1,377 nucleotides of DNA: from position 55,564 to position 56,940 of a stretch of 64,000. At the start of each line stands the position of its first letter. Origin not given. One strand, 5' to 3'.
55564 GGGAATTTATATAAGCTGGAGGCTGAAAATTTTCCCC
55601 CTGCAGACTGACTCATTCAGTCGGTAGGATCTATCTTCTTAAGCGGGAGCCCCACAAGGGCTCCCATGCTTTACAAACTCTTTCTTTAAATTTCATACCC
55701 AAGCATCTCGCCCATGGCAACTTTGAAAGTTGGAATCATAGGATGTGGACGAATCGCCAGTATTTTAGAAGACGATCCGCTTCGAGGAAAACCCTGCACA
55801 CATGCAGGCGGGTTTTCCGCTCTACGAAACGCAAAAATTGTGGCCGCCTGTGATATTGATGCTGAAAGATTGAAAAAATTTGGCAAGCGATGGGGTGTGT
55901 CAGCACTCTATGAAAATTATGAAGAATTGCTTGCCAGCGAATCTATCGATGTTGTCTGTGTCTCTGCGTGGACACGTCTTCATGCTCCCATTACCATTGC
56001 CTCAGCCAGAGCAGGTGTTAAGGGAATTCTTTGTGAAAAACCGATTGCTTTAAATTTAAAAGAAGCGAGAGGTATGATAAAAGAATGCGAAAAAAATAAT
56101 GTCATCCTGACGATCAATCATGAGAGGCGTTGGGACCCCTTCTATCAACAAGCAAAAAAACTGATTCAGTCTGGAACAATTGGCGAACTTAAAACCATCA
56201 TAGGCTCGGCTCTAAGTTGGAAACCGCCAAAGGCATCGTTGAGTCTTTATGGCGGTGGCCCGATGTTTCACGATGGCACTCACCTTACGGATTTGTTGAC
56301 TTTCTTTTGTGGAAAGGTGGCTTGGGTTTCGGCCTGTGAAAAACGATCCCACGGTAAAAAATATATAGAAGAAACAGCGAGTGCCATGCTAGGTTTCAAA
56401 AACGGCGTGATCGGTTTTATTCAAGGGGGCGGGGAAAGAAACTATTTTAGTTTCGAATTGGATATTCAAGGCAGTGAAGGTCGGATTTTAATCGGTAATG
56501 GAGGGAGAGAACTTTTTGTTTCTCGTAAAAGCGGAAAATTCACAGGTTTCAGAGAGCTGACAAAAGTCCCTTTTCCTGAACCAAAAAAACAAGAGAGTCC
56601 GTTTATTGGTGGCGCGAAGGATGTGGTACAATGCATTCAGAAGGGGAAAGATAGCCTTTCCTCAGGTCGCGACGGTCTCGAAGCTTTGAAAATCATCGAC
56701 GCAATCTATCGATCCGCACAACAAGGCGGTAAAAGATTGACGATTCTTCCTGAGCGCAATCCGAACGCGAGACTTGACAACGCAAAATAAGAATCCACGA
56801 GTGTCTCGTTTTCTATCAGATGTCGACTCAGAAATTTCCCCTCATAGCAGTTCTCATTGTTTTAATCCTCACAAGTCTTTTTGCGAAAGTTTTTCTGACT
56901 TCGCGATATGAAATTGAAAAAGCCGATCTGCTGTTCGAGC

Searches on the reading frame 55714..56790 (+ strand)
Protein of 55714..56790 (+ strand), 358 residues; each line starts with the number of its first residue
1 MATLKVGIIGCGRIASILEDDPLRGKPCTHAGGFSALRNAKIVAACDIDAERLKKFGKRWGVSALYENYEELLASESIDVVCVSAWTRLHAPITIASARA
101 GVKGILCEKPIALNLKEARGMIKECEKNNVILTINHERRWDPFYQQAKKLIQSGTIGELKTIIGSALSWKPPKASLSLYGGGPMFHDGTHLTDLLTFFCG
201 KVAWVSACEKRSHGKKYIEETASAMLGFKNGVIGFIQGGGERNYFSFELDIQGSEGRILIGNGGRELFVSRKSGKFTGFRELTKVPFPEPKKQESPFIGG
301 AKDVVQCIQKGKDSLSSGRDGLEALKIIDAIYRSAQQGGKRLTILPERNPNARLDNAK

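Call 17: find_encoding_contigs(protein=window:55714-56790:+, flank=10000, max_places=1)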
Protein window:55714-56790:+ (358 aa): 18 contigs read that carry it; 1 place shown.
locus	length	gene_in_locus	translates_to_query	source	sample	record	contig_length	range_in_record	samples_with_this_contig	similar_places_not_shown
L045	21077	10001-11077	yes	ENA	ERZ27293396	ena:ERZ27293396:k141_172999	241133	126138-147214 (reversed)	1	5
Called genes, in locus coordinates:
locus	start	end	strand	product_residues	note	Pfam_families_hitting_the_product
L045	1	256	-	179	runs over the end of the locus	PF00908:dTDP_sugar_isom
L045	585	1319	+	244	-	PF00977:His_biosynth, PF01207:Dus (weak)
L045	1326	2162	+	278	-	PF00977:His_biosynth, PF05690:ThiG (faint)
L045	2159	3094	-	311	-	PF02016:Peptidase_S66, PF17676:Peptidase_S66C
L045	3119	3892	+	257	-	PF02348:CTP_transf_3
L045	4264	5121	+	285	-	PF00669:Flagellin_N, PF00700:Flagellin_C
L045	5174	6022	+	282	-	PF00669:Flagellin_N, PF00700:Flagellin_C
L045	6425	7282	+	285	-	PF00669:Flagellin_N, PF00700:Flagellin_C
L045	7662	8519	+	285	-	PF00669:Flagellin_N, PF00700:Flagellin_C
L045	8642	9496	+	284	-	PF00669:Flagellin_N, PF00700:Flagellin_C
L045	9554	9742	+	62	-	-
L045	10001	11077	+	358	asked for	PF01408:GFO_IDH_MocA, PF22725:GFO_IDH_MocA_C3, PF02894:GFO_IDH_MocA_C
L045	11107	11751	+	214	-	-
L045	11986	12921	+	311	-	PF00005:ABC_tran, PF13304:AAA_21 (faint), PF13732:DrrA1-3_C (weak)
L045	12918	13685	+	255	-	PF01061:ABC2_membrane, PF12679:ABC2_membrane_2, PF12730:ABC2_membrane_4 (weak), PF12698:ABC2_membrane_3, PF13346:ABC2_membrane_5 (weak)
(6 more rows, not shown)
